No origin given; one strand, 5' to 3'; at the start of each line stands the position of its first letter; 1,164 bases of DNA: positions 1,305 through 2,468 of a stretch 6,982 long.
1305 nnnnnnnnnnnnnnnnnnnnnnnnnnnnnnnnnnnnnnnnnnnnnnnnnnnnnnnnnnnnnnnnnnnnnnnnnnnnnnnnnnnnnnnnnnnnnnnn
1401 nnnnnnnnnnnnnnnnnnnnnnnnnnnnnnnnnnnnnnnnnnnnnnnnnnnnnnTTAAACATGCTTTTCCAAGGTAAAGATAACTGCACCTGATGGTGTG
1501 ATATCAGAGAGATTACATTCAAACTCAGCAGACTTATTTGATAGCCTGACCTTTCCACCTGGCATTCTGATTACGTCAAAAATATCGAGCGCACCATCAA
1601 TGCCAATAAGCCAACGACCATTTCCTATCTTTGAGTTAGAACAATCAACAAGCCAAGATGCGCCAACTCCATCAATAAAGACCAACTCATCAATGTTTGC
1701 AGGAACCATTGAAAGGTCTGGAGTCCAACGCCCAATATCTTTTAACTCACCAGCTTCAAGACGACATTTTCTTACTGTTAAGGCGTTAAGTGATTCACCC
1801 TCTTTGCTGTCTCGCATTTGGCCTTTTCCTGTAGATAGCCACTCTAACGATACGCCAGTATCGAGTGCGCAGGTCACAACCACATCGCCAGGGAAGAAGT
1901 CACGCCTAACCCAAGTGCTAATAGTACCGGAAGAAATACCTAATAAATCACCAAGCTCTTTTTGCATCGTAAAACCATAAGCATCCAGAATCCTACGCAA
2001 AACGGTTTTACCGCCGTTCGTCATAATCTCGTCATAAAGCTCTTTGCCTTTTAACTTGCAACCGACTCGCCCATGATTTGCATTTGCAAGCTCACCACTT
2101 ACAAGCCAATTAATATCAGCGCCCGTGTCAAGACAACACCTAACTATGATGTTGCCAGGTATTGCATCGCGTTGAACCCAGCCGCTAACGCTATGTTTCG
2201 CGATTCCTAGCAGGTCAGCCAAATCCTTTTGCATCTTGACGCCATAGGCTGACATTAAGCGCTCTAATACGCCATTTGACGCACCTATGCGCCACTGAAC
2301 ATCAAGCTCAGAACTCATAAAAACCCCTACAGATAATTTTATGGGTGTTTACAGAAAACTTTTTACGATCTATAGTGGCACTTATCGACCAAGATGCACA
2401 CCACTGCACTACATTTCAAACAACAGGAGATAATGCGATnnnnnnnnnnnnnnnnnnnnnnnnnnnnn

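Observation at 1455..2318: CI-type repressor carries a tandem internal duplication of its HTH DNA-binding domain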

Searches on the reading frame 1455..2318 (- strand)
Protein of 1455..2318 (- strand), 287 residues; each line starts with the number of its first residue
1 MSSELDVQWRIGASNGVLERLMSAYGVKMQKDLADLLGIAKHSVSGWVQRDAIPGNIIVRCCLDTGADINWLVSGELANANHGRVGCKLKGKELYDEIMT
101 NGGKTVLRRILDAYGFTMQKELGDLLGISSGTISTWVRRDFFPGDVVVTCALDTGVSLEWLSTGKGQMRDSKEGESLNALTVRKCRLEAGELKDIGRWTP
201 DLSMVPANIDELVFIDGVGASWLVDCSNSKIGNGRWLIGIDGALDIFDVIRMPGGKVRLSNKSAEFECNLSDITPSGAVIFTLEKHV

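Call 3: search_protein_families(library=pfam, proteins=[window:1455-2318:-], max_evalue=1)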
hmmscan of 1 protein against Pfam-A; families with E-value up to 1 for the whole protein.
window:1455-2318:- (287 aa): 26 families (the best 25 are shown)
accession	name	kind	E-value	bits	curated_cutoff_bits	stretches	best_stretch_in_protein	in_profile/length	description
PF07022.19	Phage_CI_repr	-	2e-52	175.8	22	2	106-169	2-65/65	Bacteriophage CI repressor helix-turn-helix domain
PF16452.10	Phage_CI_C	-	4.2e-18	65.9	27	1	182-275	2-95/101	Bacteriophage CI repressor C-terminal domain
PF15943.11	YdaS_toxin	-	2.5e-05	24.4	30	1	30-57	11-39/65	Bacterial toxin YdaS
PF01381.28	HTH_3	-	5.2e-05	23.6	23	1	107-161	1-55/55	Helix-turn-helix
PF05269.17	Phage_CII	-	7.2e-05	23.4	21.3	1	110-162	17-68/91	Bacteriophage CII protein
PF12728.13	HTH_17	-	0.00013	22.6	27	0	31-54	5-28/51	Helix-turn-helix domain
PF13443.12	HTH_26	-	0.00027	21.6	22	1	18-54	2-39/63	Cro/C1-type HTH DNA-binding domain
PF13384.12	HTH_23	-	0.0004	20.6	24.6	0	120-139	21-40/50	Homeodomain-like domain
PF07037.17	YfeC-like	-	0.0014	19.3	22.9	0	120-140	4-24/122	Transcription regulator YfeC-like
PF13518.12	HTH_28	-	0.0017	18.8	25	1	119-139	15-35/52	Helix-turn-helix domain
PF14549.12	P22_Cro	-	0.003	17.7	30.2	1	30-54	12-34/60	DNA-binding transcriptional regulator Cro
PF13560.12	HTH_31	-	0.0076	17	27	0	11-28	39-57/64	Helix-turn-helix domain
PF01047.28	MarR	-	0.0095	16.2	24.6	1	110-139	11-40/59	MarR family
PF12802.13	MarR_2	-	0.016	15.8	27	0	30-49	23-42/61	MarR family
PF20432.4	Xre-like-HTH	-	0.018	15.7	25.8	1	101-135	9-42/63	Antitoxin Xre-like helix-turn-helix domain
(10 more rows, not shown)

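Call 6: search_dna_similar(query=window:1455-2318:-, collection=phages, mode=protein, max_rows=40)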
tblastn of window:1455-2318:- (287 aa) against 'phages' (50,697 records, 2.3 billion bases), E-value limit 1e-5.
Records with a match: 149; places in all: 162; records where one place covers at least 80% of the query: 60.
Best place of each record, by identity: 80-90% 5; 60-80% 5; <60% 139.
By first word of the organism name: Klebsiella 49; Yersinia 24; Vibrio 22; Salmonella 17; Escherichia 14; Pasteurella 5; Haemophilus 5; Erwinia 4; Cronobacter 2; Salinivibrio 2; and 4 more.
By host as written in the record: Klebsiella pneumoniae 32; - 19; Yersinia pestis EV76-CN 14; Yersinia enterocolitica 8; Klebsiella pneumoniae ST437-OXA245 4; Salmonella sp. 3; Salmonella enterica subsp. salamae 10/99 II 2; Escherichia coli 2; and 48 more.
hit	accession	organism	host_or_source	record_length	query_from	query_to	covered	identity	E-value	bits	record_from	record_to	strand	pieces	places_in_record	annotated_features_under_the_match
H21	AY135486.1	Salmonella phage PSP3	-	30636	1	287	100%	83.6%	9e-160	497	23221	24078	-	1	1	cI: CI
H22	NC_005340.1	Salmonella phage PSP3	Salmonella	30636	1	287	100%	83.6%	9e-160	497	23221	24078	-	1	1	cI: transcriptional repressor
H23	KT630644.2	Salmonella phage SEN1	Salmonella enterica subsp. salamae ...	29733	1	287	100%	83.6%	8e-159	494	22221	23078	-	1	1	repressor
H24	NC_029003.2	Salmonella phage SEN1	Salmonella enterica subsp. salamae ...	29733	1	287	100%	83.6%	8e-159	494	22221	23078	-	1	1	transcriptional repressor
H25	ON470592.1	Escherichia phage vB_EcoM-613R3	Escherichia coli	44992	1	287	100%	83.3%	3e-160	499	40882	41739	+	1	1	repressor protein cI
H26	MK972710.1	Salmonella phage SI22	Salmonella sp.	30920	16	287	95%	79.4%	1e-141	445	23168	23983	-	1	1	repressor protein CI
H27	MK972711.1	Salmonella phage SW9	Salmonella sp.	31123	16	287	95%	79.4%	1e-141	445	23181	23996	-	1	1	repressor protein CI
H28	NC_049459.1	Salmonella phage SW9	Salmonella sp.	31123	16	287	95%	79.4%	1e-141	445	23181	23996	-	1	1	transcriptional repressor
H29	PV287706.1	Escherichia phage Midge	Escherichia coli 4s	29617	17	287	94%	70.8%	6e-126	400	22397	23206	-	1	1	immunity repressor CI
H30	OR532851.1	Klebsiella phage RCIP0057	Klebsiella pneumoniae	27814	17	287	94%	70.5%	4e-126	401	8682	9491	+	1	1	hypothetical protein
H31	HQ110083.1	Cronobacter phage ESSI-2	Cronobacter sakazakii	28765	10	280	93%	33.5%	7e-27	169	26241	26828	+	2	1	CI repressor protein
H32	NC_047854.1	Cronobacter phage ESSI-2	Cronobacter sakazakii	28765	10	280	93%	33.5%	7e-27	169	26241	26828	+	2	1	repressor protein CI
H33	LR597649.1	Escherichia phage ESSI2_ev015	-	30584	10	283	95%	32.3%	2e-23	165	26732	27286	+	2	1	Putative phage cI repressor (ACLAME 412)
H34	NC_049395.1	Escherichia phage ESSI2_ev015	-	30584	10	283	95%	32.3%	2e-23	165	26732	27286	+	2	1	transcriptional repressor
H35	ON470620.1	Escherichia phage vB_EcoM-813R9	Escherichia coli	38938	15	273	82%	37.1%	5e-31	183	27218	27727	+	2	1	repressor protein cI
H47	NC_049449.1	Klebsiella phage ST437-OXA245phi4.2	Klebsiella pneumoniae ST437-OXA245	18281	5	273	94%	31.4%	1e-37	147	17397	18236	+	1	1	repressor protein CI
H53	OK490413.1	Klebsiella phage Kp4860-7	Klebsiella pneumoniae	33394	17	287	94%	31.1%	6e-41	156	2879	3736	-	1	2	record has no annotation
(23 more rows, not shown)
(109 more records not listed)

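Call 7: find_homologous_proteins(query=window:1455-2318:-, max_evalue=0.001)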
Query window:1455-2318:- (287 aa): 832 proteins with E <= 0.001 among 2133 candidates; the best 120 are listed.
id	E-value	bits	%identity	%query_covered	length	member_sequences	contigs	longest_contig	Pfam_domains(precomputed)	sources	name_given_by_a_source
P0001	6.5e-188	641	99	100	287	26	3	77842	PF07022.20,PF16452.11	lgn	-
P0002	2.4e-161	554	85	100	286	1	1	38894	PF01381.29,PF07022.20,PF16452.11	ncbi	ncbi:TPA: phage repressor protein CI [Klebsiella pneumoniae]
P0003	5.1e-159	546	83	100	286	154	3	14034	PF07022.20,PF16452.11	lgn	-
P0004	6.1e-159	546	83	100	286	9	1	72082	PF07022.20,PF16452.11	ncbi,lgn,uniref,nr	ncbi:helix-turn-helix domain-containing protein [Citrobacter sp. Awk 4]|uniref:phage repressor prote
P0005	1.8e-155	535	82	100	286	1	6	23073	PF07022.20,PF16452.11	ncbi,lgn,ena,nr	ncbi:phage repressor protein CI [Shigella dysenteriae]|nr:phage repressor protein CI [Escherichia co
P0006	1.3e-153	529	82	100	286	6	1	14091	PF07022.20,PF16452.11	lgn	-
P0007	1.7e-152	525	81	100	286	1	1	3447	PF07022.20,PF16452.11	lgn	-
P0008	2.1e-152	525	81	100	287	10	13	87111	PF01381.29,PF07022.20,PF16452.11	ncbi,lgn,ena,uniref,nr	ncbi:phage repressor protein CI [Escherichia coli]|uniref:phage repressor protein CI n=1 Tax=Escheri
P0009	3.1e-152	524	81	100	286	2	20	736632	PF07022.20,PF16452.11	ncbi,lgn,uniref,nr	ncbi:phage repressor protein CI [Enterobacter hormaechei]|uniref:phage repressor protein CI n=1 Tax=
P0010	7.9e-152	523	80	100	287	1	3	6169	PF01381.29,PF07022.20,PF16452.11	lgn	-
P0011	8.7e-152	523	82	100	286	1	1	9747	PF07022.20,PF16452.11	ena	-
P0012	8.9e-152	523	82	100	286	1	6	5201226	PF07022.20,PF16452.11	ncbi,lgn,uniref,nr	ncbi:phage repressor protein CI [Klebsiella quasipneumoniae]|uniref:phage repressor protein CI n=1 T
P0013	1.3e-151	522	82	100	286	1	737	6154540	PF07022.20,PF16452.11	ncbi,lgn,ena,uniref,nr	ncbi:phage repressor protein CI [Klebsiella pneumoniae]|uniref:Phage repressor protein CI n=2 Tax=Kl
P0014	1.9e-151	522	82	100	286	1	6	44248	PF07022.20,PF16452.11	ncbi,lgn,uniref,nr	ncbi:phage repressor protein CI [Klebsiella pneumoniae]|uniref:phage repressor protein CI n=1 Tax=Kl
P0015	2.0e-151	521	82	100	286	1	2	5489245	PF07022.20,PF16452.11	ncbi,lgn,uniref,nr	ncbi:phage repressor protein CI [Klebsiella pneumoniae subsp. pneumoniae]|uniref:phage repressor pro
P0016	2.1e-151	521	82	100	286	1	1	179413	PF07022.20,PF16452.11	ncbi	ncbi:phage repressor protein CI [Klebsiella pneumoniae]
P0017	2.2e-151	521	82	100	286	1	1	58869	PF07022.20,PF16452.11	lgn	-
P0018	2.3e-151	521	82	100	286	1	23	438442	PF07022.20,PF16452.11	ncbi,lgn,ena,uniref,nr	ncbi:TPA: phage repressor protein CI [Klebsiella pneumoniae]|uniref:phage repressor protein CI n=1 T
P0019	3.0e-151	521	82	100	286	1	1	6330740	PF07022.20,PF16452.11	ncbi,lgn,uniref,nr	ncbi:phage repressor protein CI [Klebsiella michiganensis]|uniref:phage repressor protein CI n=1 Tax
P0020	3.2e-151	521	82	100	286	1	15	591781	PF07022.20,PF16452.11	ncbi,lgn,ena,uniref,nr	ncbi:phage repressor protein CI [Klebsiella pneumoniae]|uniref:phage repressor protein CI n=1 Tax=Kl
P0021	3.2e-151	521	82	100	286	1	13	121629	PF07022.20,PF16452.11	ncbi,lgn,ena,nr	ncbi:TPA: phage repressor protein CI [Klebsiella pneumoniae]|nr:phage repressor protein CI [Klebsiel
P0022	4.6e-151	520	82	100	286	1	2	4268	PF07022.20,PF16452.11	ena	-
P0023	4.6e-151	520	84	95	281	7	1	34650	PF15943.12,PF01381.29,PF08281.19,PF07022.20,PF16452.11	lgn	-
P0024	5.2e-151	520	82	100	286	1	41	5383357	PF07022.20,PF16452.11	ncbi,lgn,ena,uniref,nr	ncbi:helix-turn-helix domain-containing protein [Salmonella enterica subsp. enterica]|uniref:phage r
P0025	5.5e-151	520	82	100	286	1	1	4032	PF07022.20,PF16452.11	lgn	-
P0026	5.9e-151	520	82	100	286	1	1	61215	PF07022.20,PF16452.11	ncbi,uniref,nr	ncbi:helix-turn-helix domain-containing protein [Klebsiella pneumoniae]|uniref:phage repressor prote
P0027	7.2e-151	520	82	100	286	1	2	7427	PF07022.20,PF16452.11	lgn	-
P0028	7.7e-151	520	82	100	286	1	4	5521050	PF07022.20,PF16452.11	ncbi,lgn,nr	ncbi:helix-turn-helix domain-containing protein [Klebsiella pneumoniae]|nr:helix-turn-helix domain-c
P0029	8.1e-151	520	82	100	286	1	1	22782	PF07022.20,PF16452.11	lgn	-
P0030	8.7e-151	519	82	100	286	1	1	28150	PF05269.18,PF07022.20,PF16452.11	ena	-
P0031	8.8e-151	519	82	100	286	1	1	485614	PF07022.20,PF16452.11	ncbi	ncbi:phage repressor protein CI [Klebsiella variicola subsp. variicola]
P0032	9.0e-151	519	82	100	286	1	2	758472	PF07022.20,PF16452.11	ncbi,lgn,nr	ncbi:TPA: phage repressor protein CI [Klebsiella pneumoniae]|nr:phage repressor protein CI [Klebsiel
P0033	9.3e-151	519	82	100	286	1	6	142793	PF07022.20,PF16452.11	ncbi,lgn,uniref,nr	ncbi:phage repressor protein CI [Klebsiella sp. MC1F]|uniref:phage repressor protein CI n=1 Tax=Kleb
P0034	9.8e-151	519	82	100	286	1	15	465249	PF07022.20,PF16452.11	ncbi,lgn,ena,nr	ncbi:TPA: phage repressor protein CI [Klebsiella pneumoniae]|nr:helix-turn-helix domain-containing p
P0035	1.4e-150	519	79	100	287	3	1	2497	PF12728.14,PF01381.29,PF07022.20,PF16452.11,PF13443.13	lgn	-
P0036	1.5e-150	519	82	100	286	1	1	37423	PF07022.20,PF16452.11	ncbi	ncbi:phage repressor protein CI [Klebsiella michiganensis]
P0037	1.6e-150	519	82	100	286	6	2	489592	PF07022.20,PF16452.11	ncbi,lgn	ncbi:TPA: phage repressor protein CI [Klebsiella pneumoniae]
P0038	5.5e-150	517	80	100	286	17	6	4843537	PF07022.20,PF16452.11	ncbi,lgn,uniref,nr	ncbi:helix-turn-helix domain-containing protein [Enterobacter hormaechei]|uniref:phage repressor pro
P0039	4.3e-149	514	78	100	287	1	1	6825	PF12728.14,PF01381.29,PF07022.20,PF16452.11,PF13443.13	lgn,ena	-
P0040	5.8e-149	513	84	94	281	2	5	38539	PF15943.12,PF01381.29,PF08281.19,PF07022.20,PF16452.11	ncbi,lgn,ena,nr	ncbi:phage repressor protein CI [Kluyvera sp. Nf5]|nr:phage repressor protein CI [Kluyvera sp. Nf5]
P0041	7.9e-149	513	80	100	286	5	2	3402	PF07022.20,PF16452.11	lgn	-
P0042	1.9e-145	502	81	94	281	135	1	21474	PF15943.12,PF01381.29,PF08281.19,PF07022.20,PF16452.11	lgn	-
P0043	3.1e-144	498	84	93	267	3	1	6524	PF07022.20,PF16452.11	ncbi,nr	ncbi:TPA: phage repressor protein CI, partial [Klebsiella pneumoniae]|nr:phage repressor protein CI 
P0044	7.8e-144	497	80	94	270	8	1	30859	PF15943.12,PF01381.29,PF08281.19,PF07022.20,PF16452.11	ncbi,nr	ncbi:phage repressor protein CI [Salmonella enterica]|nr:phage repressor protein CI [Salmonella ente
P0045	6.4e-141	487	78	95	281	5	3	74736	PF15943.12,PF01381.29,PF07022.20,PF16452.11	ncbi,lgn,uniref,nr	ncbi:phage repressor protein CI [Cronobacter dublinensis subsp. dublinensis]|uniref:helix-turn-helix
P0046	1.7e-140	486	77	95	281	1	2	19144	PF15943.12,PF01381.29,PF08281.19,PF07022.20,PF16452.11,PF13443.13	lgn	-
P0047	1.5e-135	469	71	100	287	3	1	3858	PF07022.20,PF16452.11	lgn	-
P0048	4.9e-131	455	72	95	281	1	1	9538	PF12728.14,PF15943.12,PF01381.29,PF08281.19,PF07022.20,PF16452.11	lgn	-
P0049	1.1e-129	450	71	94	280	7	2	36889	PF07022.20,PF16452.11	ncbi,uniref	ncbi:phage repressor protein CI [Klebsiella pneumoniae]|uniref:phage repressor protein CI n=1 Tax=Kl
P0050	1.6e-129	450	72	94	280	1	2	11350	PF07022.20,PF16452.11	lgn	-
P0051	1.7e-129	449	72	95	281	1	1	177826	PF12728.14,PF15943.12,PF01381.29,PF08281.19,PF07022.20,PF16452.11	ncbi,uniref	ncbi:helix-turn-helix domain-containing protein [Scandinavium goeteborgense]|uniref:helix-turn-helix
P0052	2.7e-129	449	71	94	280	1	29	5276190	PF07022.20,PF16452.11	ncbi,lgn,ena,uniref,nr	ncbi:phage repressor protein [Citrobacter freundii]|uniref:phage repressor protein CI n=1 Tax=Entero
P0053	5.4e-129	448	72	94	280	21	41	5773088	PF07022.20,PF16452.11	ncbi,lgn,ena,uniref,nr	ncbi:hypothetical protein AI2943V1_1279 [Klebsiella oxytoca]|uniref:phage repressor protein CI n=1 T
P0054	6.2e-129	448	73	94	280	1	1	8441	PF07022.20,PF16452.11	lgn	-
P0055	9.3e-129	447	71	94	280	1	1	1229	PF07022.20,PF16452.11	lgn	-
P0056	1.6e-128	446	71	95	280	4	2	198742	PF07022.20,PF16452.11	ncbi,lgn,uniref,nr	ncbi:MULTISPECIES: phage repressor protein CI [unclassified Escherichia]|uniref:phage repressor prot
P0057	3.5e-128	445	70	94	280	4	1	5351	PF07022.20,PF16452.11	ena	-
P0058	2.5e-127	442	71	95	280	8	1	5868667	PF12728.14,PF15943.12,PF01381.29,PF08281.19,PF07022.20,PF16452.11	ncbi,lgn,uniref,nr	ncbi:helix-turn-helix domain-containing protein [Klebsiella grimontii]|uniref:helix-turn-helix domai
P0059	3.1e-127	442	70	94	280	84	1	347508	PF07022.20,PF16452.11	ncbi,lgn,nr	ncbi:phage repressor protein CI [Salmonella enterica]|nr:phage repressor protein CI [Salmonella ente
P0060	1.9e-126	440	71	94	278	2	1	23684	PF07022.20,PF16452.11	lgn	-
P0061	2.0e-126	439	70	95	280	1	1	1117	PF07022.20,PF16452.11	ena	-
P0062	5.8e-126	438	70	94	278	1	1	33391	PF07022.20,PF16452.11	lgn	-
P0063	8.3e-126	437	70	95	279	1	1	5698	PF15943.12,PF01381.29,PF07022.20,PF16452.11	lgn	-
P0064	1.1e-125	437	70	94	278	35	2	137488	PF07022.20,PF16452.11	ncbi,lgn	ncbi:TPA: phage repressor protein CI [Enterobacter cloacae]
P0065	1.2e-125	437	71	94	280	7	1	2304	PF07022.20,PF16452.11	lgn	-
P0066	1.2e-125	437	70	94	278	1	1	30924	PF07022.20,PF16452.11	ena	-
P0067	1.5e-125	437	70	94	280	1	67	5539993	PF07022.20,PF16452.11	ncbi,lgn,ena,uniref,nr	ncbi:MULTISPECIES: phage repressor protein CI [Enterobacteriaceae]|uniref:phage repressor protein CI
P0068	1.5e-125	437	69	94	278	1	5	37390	PF07022.20,PF16452.11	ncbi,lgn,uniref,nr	ncbi:phage repressor protein CI [Enterobacter cloacae]|uniref:phage repressor protein CI n=1 Tax=Ent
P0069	1.6e-125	437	69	94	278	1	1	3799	PF07022.20,PF16452.11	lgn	-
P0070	1.7e-125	436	70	94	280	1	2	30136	PF07022.20,PF16452.11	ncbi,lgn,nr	ncbi:TPA: phage repressor protein CI [Klebsiella pneumoniae]|nr:phage repressor protein CI [Klebsiel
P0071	2.0e-125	436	69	94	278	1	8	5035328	PF07022.20,PF16452.11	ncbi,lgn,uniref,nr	ncbi:phage repressor protein CI [Escherichia coli]|uniref:phage repressor protein CI n=1 Tax=Escheri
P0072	2.1e-125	436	70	94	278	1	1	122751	PF07022.20,PF16452.11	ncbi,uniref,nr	ncbi:phage repressor protein CI [Enterobacter sp. SST3]|uniref:phage repressor protein CI n=1 Tax=En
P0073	2.1e-125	436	69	94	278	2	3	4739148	PF07022.20,PF16452.11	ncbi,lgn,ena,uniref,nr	ncbi:phage repressor protein CI [Enterobacter roggenkampii]|uniref:phage repressor protein CI n=1 Ta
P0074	2.1e-125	436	70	94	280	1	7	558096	PF07022.20,PF16452.11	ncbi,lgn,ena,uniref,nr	ncbi:TPA: phage repressor protein CI [Cronobacter sakazakii]|uniref:phage repressor protein CI n=1 T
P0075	2.5e-125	436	69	94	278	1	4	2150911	PF07022.20,PF16452.11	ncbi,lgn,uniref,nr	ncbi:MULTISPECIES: phage repressor protein CI [Enterobacter]|uniref:Phage repressor protein CI n=1 T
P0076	4.0e-125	435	69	94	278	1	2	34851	PF07022.20,PF16452.11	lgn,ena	-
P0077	4.3e-125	435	70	94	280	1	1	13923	PF07022.20,PF16452.11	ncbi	-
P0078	4.3e-125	435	69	94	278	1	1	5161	PF07022.20,PF16452.11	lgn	-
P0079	5.4e-125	435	70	94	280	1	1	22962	PF07022.20,PF16452.11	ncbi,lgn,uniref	ncbi:phage repressor protein CI [Enterobacter hormaechei]|uniref:phage repressor protein CI n=1 Tax=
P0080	5.6e-125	435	70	94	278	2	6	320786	PF07022.20,PF16452.11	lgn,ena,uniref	uniref:Repressor protein cI n=1 Tax=feces metagenome TaxID=1861841 RepID=A0A7M2QML6_9ZZZZ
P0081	6.4e-125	435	69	94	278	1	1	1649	PF07022.20,PF16452.11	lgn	-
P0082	6.8e-125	434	69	94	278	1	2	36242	PF07022.20,PF16452.11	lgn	-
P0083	7.6e-125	434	69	94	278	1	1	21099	PF07022.20,PF16452.11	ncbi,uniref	ncbi:phage repressor protein CI [Enterobacter cloacae]|uniref:phage repressor protein CI n=1 Tax=Ent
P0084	9.5e-125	434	70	94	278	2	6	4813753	PF07022.20,PF16452.11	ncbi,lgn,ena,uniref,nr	ncbi:phage repressor protein CI [Enterobacter hormaechei]|uniref:phage repressor protein CI n=1 Tax=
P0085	1.6e-124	433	70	94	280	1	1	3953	PF07022.20,PF16452.11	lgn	-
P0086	2.2e-124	433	70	94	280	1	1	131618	PF07022.20,PF16452.11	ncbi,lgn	ncbi:TPA: phage repressor protein CI [Enterobacter roggenkampii]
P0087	2.5e-124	433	69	96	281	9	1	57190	PF12728.14,PF15943.12,PF01381.29,PF08281.19,PF07022.20,PF16452.11,PF13443.13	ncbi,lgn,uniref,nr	ncbi:phage repressor protein CI [Yokenella regensburgei]|uniref:phage repressor protein CI n=1 Tax=Y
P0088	2.6e-124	433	70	94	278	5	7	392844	PF07022.20,PF16452.11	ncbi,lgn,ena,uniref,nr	ncbi:phage repressor protein CI [Klebsiella pneumoniae]|uniref:phage repressor protein CI n=1 Tax=Kl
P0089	3.9e-124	432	69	94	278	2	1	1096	PF07022.20,PF16452.11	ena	-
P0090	6.3e-124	431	70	94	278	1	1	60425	PF07022.20,PF16452.11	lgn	-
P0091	8.8e-124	431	70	94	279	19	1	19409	PF07022.20,PF16452.11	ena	-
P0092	1.0e-123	431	70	94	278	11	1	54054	PF07022.20,PF16452.11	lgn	-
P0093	1.1e-123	430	69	95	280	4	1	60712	PF15943.12,PF01381.29,PF07022.20,PF16452.11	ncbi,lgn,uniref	ncbi:phage repressor protein CI [Klebsiella aerogenes]|uniref:phage repressor protein CI n=1 Tax=Kle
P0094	4.2e-123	429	69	95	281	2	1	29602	PF12728.14,PF15943.12,PF01381.29,PF08281.19,PF07022.20,PF16452.11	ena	-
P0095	9.3e-123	427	68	94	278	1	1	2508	PF07022.20,PF16452.11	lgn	-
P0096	1.8e-122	426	68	94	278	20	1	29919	PF07022.20,PF16452.11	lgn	-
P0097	1.9e-121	423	63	100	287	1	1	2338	PF01381.29,PF07022.20,PF16452.11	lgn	-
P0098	5.4e-121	422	64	100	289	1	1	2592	PF07022.20,PF16452.11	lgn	-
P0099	9.8e-121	421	66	100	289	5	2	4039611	PF07022.20,PF16452.11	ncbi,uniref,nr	ncbi:phage repressor protein CI [Pantoea sp. FDAARGOS_194]|uniref:phage repressor protein CI n=1 Tax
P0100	4.3e-120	419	69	94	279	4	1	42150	PF15943.12,PF01381.29,PF07022.20,PF16452.11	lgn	-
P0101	4.7e-120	419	66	96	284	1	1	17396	PF15943.12,PF01381.29,PF07022.20,PF16452.11,PF13443.13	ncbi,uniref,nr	ncbi:phage repressor protein CI [Brenneria corticis]|uniref:Phage repressor protein CI n=1 Tax=Brenn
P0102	5.1e-120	418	63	100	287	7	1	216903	PF01381.29,PF07022.20,PF16452.11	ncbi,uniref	ncbi:phage repressor protein CI [Pantoea sp. SIMBA_079]|uniref:phage repressor protein CI n=1 Tax=Pa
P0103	7.8e-120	418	64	100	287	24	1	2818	PF01381.29,PF07022.20,PF16452.11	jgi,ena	-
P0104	8.1e-120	418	64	100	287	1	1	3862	PF01381.29,PF07022.20,PF16452.11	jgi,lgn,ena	-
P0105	2.0e-118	413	63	100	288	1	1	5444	PF07022.20,PF16452.11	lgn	-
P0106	1.2e-117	411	68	94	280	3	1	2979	PF07022.20,PF16452.11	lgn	-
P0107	8.1e-117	408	62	100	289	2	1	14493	PF01381.29,PF07022.20,PF16452.11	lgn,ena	-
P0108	1.1e-115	404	65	94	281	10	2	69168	PF07022.20,PF16452.11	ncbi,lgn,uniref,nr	ncbi:phage repressor protein CI [Klebsiella oxytoca]|uniref:phage repressor protein CI n=1 Tax=Klebs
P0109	2.1e-113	397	65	94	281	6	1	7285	PF07022.20,PF16452.11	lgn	-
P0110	7.8e-112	392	62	94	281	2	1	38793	PF07022.20,PF16452.11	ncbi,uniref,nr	ncbi:phage repressor protein CI [Cronobacter sakazakii]|uniref:phage repressor protein CI n=1 Tax=Cr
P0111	1.9e-110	387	59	100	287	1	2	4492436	PF07022.20,PF16452.11,PF13443.13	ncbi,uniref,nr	ncbi:phage repressor protein CI [Pantoea cypripedii]|uniref:Repressor n=1 Tax=Pantoea cypripedii Tax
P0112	3.5e-108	380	62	94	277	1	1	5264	PF15943.12,PF07022.20,PF16452.11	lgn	-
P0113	8.9e-108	378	62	96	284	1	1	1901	PF07022.20,PF16452.11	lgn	-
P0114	9.1e-107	375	61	94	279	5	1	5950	PF15943.12,PF07022.20,PF16452.11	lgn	-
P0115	4.0e-106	373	87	70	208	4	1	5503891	PF15943.12,PF07022.20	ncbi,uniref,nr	ncbi:Bacteriophage CI repressor helix-turn-helix domain [Raoultella terrigena]|uniref:Bacteriophage 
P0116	5.7e-106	372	61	94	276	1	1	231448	PF15943.12,PF07022.20,PF16452.11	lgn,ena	-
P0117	6.5e-106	372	61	94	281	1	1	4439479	PF15943.12,PF07022.20,PF16452.11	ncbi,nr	ncbi:phage repressor protein CI [Kosakonia sp. H02]|nr:phage repressor protein CI [Kosakonia sp. H02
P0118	7.2e-106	372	61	94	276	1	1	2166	PF15943.12,PF07022.20,PF16452.11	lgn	-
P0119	1.6e-105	371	59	94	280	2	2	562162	PF07022.20,PF16452.11,PF13443.13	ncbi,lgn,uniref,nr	ncbi:phage repressor protein CI [Mixta theicola]|uniref:Phage repressor protein CI n=1 Tax=Mixta the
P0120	2.7e-105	370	60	94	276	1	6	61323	PF15943.12,PF07022.20,PF16452.11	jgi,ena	-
